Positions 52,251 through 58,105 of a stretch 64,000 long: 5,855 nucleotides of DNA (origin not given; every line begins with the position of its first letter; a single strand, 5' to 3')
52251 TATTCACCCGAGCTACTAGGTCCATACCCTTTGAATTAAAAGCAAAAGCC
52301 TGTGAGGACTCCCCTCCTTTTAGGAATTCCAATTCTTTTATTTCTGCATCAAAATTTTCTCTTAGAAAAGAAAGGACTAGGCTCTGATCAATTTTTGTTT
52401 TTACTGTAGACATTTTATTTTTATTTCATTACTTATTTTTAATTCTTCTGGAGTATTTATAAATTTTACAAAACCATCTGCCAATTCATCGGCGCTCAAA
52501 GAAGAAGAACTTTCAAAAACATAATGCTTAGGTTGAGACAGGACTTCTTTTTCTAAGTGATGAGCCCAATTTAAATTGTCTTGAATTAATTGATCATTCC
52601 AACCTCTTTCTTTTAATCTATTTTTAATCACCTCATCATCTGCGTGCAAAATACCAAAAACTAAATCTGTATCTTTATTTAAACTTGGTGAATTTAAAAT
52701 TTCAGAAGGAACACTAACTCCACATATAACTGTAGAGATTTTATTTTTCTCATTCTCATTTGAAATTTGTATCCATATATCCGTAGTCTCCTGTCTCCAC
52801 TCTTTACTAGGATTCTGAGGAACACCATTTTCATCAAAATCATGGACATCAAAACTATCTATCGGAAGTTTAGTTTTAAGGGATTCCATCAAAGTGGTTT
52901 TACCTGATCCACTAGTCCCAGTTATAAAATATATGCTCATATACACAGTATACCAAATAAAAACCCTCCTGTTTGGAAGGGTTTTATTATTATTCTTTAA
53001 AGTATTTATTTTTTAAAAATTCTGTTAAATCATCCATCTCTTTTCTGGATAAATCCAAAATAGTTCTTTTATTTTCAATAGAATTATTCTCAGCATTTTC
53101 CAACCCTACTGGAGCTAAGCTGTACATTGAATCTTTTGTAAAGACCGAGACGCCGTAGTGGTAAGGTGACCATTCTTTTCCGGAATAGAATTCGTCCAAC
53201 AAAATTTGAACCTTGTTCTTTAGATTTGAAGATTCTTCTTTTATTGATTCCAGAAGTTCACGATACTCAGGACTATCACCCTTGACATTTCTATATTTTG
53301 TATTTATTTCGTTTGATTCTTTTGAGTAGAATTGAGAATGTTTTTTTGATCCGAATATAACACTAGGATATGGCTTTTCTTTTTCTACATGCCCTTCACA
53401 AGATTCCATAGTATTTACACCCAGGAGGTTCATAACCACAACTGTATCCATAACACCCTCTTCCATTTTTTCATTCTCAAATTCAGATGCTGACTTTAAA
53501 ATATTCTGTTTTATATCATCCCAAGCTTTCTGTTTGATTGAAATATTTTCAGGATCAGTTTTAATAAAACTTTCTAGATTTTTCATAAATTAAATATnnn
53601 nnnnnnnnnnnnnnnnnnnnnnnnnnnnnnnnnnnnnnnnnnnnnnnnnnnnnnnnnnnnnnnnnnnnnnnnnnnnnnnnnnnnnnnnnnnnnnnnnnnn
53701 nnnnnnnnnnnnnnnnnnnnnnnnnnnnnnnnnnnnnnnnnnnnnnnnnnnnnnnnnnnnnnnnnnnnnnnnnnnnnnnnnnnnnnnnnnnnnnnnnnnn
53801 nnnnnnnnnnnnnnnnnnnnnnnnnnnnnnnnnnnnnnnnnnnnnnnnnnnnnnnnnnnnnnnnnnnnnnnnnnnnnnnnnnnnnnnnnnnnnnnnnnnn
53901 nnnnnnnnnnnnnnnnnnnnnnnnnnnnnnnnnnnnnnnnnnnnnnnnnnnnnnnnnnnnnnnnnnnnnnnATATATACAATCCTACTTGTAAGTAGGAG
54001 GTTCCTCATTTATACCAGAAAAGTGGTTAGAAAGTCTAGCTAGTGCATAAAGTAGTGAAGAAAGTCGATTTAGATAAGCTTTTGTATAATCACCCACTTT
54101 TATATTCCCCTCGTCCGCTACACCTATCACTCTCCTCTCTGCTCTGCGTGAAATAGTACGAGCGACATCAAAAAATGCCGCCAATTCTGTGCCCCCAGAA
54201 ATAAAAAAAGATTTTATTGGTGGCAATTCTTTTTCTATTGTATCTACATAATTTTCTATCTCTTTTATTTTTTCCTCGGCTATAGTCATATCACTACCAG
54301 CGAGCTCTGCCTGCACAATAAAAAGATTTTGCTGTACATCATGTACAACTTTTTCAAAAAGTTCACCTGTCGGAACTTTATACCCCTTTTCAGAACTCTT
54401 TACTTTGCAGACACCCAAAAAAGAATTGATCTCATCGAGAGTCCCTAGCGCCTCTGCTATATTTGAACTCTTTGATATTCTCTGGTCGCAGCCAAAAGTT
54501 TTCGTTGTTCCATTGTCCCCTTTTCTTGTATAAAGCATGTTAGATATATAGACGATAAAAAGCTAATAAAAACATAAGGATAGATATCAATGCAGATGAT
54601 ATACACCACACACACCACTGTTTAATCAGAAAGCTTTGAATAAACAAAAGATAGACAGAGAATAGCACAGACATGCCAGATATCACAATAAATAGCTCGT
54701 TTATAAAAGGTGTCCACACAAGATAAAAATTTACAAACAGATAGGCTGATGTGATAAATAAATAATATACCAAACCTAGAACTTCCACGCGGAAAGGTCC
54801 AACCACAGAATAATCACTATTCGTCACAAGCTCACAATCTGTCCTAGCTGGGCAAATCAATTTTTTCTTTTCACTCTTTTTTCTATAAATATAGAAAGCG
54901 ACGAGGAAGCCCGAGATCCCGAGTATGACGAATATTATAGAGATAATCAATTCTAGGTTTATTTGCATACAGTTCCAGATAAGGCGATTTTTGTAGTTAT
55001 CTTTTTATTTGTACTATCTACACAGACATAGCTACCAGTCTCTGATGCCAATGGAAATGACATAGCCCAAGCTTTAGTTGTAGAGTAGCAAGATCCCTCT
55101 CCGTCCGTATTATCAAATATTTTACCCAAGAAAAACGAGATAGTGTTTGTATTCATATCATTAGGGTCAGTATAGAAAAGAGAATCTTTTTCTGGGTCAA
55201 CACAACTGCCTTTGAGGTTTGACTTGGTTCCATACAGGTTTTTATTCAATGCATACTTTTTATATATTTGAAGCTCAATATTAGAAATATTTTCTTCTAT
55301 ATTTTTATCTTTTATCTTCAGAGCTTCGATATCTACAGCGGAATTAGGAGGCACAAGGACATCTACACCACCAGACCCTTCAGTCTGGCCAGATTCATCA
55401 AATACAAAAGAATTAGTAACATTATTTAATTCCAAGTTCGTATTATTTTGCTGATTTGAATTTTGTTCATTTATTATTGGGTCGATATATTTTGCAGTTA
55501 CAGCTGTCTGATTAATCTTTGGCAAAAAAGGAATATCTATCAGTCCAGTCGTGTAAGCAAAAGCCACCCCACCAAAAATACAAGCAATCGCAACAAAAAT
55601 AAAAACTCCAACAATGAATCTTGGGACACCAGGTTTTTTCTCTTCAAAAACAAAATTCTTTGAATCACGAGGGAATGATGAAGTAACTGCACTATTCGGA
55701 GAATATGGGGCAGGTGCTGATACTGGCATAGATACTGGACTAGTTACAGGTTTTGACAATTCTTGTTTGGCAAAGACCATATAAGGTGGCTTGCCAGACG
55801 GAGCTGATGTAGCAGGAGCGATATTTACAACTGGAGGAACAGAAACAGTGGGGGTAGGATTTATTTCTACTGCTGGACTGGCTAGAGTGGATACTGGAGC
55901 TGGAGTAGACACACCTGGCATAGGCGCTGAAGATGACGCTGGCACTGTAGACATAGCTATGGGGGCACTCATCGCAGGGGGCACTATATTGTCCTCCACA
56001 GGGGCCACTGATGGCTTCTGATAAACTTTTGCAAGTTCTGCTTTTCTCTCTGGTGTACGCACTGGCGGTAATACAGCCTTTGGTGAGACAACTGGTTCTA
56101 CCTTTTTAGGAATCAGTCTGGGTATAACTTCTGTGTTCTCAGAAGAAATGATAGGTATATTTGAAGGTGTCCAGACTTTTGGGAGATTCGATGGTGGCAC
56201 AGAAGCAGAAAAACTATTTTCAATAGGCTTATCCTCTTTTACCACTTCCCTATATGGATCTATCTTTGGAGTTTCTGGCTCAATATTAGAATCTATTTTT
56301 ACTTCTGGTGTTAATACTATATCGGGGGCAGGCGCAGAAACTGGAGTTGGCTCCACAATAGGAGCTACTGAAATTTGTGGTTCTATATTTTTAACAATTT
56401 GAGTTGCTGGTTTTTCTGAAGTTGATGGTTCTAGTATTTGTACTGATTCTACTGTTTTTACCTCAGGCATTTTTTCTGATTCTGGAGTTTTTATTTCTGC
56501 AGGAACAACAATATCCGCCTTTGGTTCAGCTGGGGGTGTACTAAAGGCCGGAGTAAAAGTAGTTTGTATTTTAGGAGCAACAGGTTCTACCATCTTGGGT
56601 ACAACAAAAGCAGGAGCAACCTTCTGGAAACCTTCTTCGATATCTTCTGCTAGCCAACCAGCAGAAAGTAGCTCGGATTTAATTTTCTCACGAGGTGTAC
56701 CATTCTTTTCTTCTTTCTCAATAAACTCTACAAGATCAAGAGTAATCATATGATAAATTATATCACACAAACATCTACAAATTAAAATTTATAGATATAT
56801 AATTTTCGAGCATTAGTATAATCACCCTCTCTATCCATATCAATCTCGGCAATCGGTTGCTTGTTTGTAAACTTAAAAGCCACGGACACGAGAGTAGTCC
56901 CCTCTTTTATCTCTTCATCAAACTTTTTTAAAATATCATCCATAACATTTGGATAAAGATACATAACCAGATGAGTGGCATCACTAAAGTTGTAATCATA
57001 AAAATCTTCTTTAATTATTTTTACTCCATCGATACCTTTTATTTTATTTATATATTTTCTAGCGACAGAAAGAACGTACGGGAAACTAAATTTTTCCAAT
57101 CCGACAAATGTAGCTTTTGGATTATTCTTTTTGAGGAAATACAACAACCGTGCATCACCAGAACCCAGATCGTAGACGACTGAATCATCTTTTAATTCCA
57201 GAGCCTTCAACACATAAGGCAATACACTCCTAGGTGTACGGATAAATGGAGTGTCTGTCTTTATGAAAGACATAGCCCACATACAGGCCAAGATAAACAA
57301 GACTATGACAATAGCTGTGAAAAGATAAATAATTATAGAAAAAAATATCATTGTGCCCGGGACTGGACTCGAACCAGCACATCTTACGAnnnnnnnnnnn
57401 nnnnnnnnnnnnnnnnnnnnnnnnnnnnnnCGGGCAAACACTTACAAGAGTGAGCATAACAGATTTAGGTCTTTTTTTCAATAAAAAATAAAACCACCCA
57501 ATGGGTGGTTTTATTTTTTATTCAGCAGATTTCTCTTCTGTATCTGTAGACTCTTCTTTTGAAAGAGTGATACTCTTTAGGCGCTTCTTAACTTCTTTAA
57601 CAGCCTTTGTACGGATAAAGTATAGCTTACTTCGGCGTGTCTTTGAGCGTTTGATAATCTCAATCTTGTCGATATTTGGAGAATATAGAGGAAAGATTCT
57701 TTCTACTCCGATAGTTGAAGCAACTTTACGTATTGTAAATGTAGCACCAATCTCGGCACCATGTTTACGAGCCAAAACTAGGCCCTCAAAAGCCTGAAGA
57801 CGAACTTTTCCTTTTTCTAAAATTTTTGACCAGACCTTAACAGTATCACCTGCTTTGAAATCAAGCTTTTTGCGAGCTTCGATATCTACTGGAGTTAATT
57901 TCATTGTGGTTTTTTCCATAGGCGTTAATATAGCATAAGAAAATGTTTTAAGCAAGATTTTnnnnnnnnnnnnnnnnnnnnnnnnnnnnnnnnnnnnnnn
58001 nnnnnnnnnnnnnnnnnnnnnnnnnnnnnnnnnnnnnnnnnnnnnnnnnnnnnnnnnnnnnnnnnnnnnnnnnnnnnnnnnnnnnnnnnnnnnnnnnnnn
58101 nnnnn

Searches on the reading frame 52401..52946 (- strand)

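Call 28: search_protein_families(library=pfam, proteins=[window:52401-52946:-], max_evalue=0.001)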
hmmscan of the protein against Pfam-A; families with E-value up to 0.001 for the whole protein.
window:52401-52946:- (181 aa): 3 families
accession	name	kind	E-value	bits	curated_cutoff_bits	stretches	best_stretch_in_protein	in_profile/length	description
PF13238.12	AAA_18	-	2.1e-12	48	29.4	1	7-124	2-121/128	AAA domain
PF13401.12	AAA_22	-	0.00025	21.8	27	1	4-38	6-33/130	AAA domain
PF00005.33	ABC_tran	-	0.00094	20.2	25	0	5-54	13-61/137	ABC transporter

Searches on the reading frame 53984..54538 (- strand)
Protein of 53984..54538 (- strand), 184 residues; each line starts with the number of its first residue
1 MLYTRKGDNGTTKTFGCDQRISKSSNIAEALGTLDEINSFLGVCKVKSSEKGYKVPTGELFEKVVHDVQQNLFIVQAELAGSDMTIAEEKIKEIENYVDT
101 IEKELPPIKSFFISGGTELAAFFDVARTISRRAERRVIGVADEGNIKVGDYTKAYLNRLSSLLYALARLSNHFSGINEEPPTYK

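Call 28: search_protein_families(library=pfam, proteins=[window:53984-54538:-], max_evalue=0.001)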
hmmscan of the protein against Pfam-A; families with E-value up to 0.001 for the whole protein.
window:53984-54538:- (184 aa): 1 family
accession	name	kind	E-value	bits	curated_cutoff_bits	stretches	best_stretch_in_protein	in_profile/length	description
PF01923.23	Cob_adeno_trans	-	3.1e-44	151.5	24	1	2-169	1-170/171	Cobalamin adenosyltransferase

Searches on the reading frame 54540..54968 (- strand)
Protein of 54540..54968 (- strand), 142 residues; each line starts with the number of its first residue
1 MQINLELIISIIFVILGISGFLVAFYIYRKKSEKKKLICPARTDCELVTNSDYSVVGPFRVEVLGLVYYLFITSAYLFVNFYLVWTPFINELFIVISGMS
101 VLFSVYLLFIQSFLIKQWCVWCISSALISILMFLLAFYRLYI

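Call 28: search_protein_families(library=pfam, proteins=[window:54540-54968:-], max_evalue=0.001)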
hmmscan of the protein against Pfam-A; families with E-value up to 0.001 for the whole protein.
window:54540-54968:- (142 aa): 1 family
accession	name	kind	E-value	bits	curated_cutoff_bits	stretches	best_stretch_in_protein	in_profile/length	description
PF07884.19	VKOR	-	1.3e-21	77.6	27.5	1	12-136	2-133/134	Vitamin K epoxide reductase family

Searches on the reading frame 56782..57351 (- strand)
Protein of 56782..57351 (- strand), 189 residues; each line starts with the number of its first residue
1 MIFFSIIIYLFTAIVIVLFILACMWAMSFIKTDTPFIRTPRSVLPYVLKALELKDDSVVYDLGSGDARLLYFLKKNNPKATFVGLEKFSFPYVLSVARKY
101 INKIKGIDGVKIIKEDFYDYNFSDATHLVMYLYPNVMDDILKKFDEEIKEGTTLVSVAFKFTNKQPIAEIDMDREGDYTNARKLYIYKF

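Call 29: search_protein_families(library=pfam, proteins=[window:56782-57351:-], max_evalue=0.001)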
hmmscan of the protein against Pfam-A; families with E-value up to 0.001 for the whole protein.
window:56782-57351:- (189 aa): 1 family
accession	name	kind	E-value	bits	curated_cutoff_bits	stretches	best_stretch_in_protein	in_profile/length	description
PF13847.12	Methyltransf_31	-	6.2e-05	23.2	27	1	54-124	2-72/145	Methyltransferase domain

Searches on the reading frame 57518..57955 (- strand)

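Call 29: search_protein_families(library=pfam, proteins=[window:57518-57955:-], max_evalue=0.001)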
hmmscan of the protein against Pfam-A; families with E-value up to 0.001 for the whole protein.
window:57518-57955:- (145 aa): 1 family
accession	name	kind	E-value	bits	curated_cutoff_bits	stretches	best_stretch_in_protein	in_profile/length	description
PF01245.26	Ribosomal_L19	-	1.9e-32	111.9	22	1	29-123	14-107/111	Ribosomal protein L19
